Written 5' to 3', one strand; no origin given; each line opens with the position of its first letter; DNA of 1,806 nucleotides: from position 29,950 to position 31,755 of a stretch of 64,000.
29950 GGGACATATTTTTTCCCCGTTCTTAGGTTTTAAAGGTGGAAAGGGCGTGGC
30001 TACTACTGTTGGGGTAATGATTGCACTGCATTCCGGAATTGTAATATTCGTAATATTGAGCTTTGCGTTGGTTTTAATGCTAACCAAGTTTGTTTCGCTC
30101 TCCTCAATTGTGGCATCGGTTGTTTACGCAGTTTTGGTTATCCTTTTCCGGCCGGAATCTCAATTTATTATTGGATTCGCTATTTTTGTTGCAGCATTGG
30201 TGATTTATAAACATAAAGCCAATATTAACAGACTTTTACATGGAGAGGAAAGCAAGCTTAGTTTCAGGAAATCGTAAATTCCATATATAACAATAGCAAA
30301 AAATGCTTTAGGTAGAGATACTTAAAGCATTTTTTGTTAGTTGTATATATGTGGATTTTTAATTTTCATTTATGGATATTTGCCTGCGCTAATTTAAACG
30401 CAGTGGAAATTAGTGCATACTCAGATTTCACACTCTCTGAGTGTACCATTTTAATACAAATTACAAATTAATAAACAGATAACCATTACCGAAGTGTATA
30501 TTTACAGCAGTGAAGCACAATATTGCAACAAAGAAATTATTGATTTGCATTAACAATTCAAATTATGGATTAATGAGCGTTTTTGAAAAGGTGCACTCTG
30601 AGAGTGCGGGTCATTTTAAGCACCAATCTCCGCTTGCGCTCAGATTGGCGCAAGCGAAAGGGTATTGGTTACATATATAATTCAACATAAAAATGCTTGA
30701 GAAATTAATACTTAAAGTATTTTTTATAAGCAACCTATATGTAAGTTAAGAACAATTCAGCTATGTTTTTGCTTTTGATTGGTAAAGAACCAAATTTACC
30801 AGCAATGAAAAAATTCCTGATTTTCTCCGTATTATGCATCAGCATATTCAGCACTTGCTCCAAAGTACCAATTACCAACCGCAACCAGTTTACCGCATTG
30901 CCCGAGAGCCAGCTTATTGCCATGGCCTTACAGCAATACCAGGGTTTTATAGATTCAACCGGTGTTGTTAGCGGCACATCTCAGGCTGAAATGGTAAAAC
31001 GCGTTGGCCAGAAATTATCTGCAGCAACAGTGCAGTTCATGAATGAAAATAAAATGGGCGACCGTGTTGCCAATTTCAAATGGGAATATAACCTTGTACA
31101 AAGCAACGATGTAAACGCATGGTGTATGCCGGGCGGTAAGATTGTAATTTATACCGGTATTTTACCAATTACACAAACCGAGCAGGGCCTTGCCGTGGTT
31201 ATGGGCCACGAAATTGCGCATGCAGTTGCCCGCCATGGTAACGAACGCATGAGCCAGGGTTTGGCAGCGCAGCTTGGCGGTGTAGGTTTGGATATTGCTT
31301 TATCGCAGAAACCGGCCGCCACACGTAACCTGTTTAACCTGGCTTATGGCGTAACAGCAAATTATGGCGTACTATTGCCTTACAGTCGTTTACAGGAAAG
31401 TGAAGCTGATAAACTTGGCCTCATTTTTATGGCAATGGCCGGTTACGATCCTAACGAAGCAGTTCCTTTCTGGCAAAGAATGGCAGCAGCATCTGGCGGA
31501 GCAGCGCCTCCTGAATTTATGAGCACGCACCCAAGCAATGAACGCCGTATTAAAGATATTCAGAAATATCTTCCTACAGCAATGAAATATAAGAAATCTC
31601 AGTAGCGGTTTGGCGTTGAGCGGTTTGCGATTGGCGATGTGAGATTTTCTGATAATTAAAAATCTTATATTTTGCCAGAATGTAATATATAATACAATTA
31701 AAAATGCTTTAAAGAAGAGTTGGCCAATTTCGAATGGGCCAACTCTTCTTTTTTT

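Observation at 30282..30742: Two full dyad elements bracket a 320-bp structured, ORF-free segment between plsY and an M48 peptidase gene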

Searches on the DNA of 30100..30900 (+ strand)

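Call 5: search_rna_families(source=window, start=30100, end=30900, threshold=evalue, max_evalue=10, show_alignments=3)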
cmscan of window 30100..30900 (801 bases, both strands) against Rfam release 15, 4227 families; matches with E-value up to 10: 19.
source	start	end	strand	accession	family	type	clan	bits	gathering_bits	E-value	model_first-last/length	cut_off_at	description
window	30278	30357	+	RF03556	mir-559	Gene; miRNA;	-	24.8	95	0.031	1-91/91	no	mir-559 microRNA precursor family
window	30283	30348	+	RF03351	MIR6020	Gene; miRNA;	-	22.3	118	0.092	1-110/110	no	MIR6020 microRNA precursor family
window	30276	30358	+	RF04128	MIR8562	Gene; miRNA;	-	22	211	0.12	68-175/242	no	MIR8562 microRNA precursor family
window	30285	30418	+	RF01816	RsaA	Gene; sRNA;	-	20.4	50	0.77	1-134/134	no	RNA Staph. aureus A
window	30293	30340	+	RF04205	MIR2606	Gene; miRNA;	-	20.4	139.7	3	1-165/165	no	MIR2606 microRNA precursor family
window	30734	30823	+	RF00476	snosnR61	Gene; snRNA; snoRNA; CD-box;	CL00051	19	45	2.6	1-85/85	no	Small nucleolar RNA snR61/Z1/Z11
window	30713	30800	-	RF01978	HOTAIRM1_4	Gene; lncRNA;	-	18.7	40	4.4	1-102/102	no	HOX antisense intergenic RNA myeloid 1 conserved region 4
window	30602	30762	-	RF01254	snR34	Gene; snRNA; snoRNA; HACA-box;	CL00042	18.5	39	6.7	1-206/206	no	Small nucleolar RNA snR34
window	30283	30351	-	RF04246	MIR169_8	Gene; miRNA;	CL00098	18.3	107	1.6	1-137/137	no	MIR169_8 microRNA precursor family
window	30839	30900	+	RF02908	rli30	Gene; antisense;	-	17.7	41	1.6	1-62/116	3'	Listeria sRNA rli30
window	30288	30337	+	RF02386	sau-19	Gene; sRNA;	-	17.1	80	5.1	1-75/75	no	Staphylococcus sRNA sau-19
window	30284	30336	+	RF02618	SSRC34_2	Gene; sRNA;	-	16.9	48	6.2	1-125/125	no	Streptococcus sRNA 34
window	30294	30339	-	RF04195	MIR6217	Gene; miRNA;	-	16.2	110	0.56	1-228/228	no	MIR6217 microRNA precursor family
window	30254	30341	+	RF02824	LPR10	Gene; sRNA;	-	16.1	69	5.3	1-94/94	no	Legionella RNA 10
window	30151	30247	+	RF00114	S15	Cis-reg; leader;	CL00121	14.2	39.5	1.4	1-117/117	no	Ribosomal S15 leader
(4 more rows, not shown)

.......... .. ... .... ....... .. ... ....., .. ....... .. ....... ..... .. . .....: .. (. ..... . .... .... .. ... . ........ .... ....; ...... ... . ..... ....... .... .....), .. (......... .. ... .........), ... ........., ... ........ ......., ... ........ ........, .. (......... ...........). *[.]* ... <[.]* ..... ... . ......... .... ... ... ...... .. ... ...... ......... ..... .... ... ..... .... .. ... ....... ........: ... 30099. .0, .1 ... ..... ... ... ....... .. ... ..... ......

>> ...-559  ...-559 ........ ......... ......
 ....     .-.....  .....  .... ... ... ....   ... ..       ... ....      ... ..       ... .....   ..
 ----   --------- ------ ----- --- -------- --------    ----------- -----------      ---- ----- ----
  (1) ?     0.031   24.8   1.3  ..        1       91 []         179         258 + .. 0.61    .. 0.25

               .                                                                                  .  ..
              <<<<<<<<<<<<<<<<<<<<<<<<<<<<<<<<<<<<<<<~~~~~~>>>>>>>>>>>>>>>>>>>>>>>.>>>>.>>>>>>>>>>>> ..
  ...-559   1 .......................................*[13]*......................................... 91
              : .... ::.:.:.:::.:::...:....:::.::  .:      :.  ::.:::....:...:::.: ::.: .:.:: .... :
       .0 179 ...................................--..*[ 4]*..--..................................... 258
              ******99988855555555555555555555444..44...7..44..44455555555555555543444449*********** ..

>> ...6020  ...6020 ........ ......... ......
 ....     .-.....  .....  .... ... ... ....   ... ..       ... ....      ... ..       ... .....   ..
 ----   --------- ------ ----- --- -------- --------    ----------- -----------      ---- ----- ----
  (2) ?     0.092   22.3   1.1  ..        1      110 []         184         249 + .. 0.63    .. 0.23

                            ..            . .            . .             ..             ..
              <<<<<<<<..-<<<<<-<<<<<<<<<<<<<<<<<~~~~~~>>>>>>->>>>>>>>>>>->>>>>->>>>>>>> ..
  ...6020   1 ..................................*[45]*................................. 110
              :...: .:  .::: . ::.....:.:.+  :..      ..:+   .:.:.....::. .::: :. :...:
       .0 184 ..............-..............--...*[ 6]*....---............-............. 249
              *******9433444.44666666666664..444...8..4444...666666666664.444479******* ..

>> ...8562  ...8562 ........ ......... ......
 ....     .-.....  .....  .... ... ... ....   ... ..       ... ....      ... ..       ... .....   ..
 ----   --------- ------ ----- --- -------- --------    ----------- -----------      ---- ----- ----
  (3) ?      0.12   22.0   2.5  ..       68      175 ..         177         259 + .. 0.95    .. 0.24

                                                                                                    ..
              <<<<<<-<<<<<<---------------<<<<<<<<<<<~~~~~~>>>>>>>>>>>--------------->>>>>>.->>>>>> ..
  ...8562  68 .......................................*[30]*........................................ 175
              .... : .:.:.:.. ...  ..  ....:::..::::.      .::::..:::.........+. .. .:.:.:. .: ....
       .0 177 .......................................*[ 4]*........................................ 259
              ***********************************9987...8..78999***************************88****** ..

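Call 50: build_rna_model(alignment_id=A3, structure=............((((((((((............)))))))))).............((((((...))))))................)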
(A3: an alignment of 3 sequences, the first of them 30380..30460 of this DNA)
Model R1 built from alignment A3 (3 sequences, 88 columns); structure: as given.
model positions 81; base pairs 16; branch points 1; effective number of sequences 1.64; information 0.699 bits per position. Calibrated on 0.2 Mb of random sequence (short: E-values are rough).
structure used (alignment columns):
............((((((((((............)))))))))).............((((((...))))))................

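Call 51: search_with_rna_model(model_id=R1, sources=[window, L082, L084, L088], filters=off, max_evalue=10, show_alignments=5)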
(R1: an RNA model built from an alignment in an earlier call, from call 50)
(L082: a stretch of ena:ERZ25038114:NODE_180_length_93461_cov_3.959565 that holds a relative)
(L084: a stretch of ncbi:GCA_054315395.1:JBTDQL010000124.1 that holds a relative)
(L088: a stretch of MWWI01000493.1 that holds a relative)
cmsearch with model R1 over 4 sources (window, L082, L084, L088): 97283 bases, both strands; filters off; matches with E-value up to 10: 22.
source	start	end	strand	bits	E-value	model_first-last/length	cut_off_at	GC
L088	6049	6129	+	103.5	4.4e-27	1-81/81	no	0.41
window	30379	30460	+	96.4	4.8e-25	1-81/81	no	0.37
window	30578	30658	-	91.5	1.2e-23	1-81/81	no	0.51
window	55801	55865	-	12.9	0.52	1-81/81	no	0.31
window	42402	42456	-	12.7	0.59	1-81/81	no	0.31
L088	6082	6146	-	12.6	0.66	1-81/81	no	0.4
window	30352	30423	-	12.2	0.83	1-81/81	no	0.32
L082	11854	11900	+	11.6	1.2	1-81/81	no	0.21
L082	11845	11889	-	11.5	1.4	1-81/81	no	0.22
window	12247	12309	-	11.1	1.7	1-81/81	no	0.3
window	57587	57633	-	11.1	1.8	1-81/81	no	0.34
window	6833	6891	+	10.6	2.5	1-81/81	no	0.32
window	30613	30686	+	10.5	2.6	1-81/81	no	0.42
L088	3498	3583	-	10.2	3.2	1-81/81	no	0.37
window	2901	2932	+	9.9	3.8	1-81/81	no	0.28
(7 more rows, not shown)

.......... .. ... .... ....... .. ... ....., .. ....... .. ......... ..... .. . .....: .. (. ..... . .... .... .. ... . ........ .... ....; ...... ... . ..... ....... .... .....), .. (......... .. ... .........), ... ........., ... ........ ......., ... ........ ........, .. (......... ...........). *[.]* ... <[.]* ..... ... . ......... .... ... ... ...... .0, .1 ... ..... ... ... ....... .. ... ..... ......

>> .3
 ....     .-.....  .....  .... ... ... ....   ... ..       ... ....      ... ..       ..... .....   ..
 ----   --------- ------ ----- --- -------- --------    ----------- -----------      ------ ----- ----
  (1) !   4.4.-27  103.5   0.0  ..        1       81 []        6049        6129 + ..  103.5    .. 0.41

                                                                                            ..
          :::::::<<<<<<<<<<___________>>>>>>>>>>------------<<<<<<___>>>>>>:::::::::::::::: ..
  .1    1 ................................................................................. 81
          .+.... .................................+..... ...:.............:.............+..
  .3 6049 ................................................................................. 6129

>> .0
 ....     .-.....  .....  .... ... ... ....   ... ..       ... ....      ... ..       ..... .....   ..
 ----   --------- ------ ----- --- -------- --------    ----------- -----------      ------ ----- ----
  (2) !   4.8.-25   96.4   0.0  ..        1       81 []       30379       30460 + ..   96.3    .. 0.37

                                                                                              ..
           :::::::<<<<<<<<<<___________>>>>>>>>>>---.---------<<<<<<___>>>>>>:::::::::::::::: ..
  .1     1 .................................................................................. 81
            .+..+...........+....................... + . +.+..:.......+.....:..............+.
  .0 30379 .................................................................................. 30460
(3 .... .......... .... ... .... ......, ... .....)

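Call 52: search_dna_similar(query=window:30352-30671:+, collection=plasmids, mode=distant, max_evalue=0.01, max_rows=10)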
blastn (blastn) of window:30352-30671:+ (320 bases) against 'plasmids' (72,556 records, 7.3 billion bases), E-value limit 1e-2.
No match.

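Call 53: search_dna_similar(query=window:30352-30671:+, collection=phages, mode=distant, max_evalue=0.01, max_rows=10)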
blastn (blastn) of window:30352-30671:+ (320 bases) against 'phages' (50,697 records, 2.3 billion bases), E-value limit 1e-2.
No match.

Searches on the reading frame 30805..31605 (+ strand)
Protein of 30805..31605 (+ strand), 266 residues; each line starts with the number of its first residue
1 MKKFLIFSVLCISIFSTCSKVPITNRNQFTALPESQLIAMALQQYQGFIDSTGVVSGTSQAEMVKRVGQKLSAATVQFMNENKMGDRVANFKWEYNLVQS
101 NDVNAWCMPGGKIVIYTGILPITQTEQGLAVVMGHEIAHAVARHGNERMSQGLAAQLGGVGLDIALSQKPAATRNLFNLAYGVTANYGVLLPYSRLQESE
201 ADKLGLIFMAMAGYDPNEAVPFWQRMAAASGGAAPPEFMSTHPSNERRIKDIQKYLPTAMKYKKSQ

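Call 60: search_protein_families(library=pfam, proteins=[window:30805-31605:+], max_evalue=0.00001)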
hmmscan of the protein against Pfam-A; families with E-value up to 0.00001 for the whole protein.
window:30805-31605:+ (266 aa): 1 family
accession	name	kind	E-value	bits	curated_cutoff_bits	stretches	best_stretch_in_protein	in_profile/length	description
PF01435.24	Peptidase_M48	-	2.2e-36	125.8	20.3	1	91-254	23-184/186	Peptidase family M48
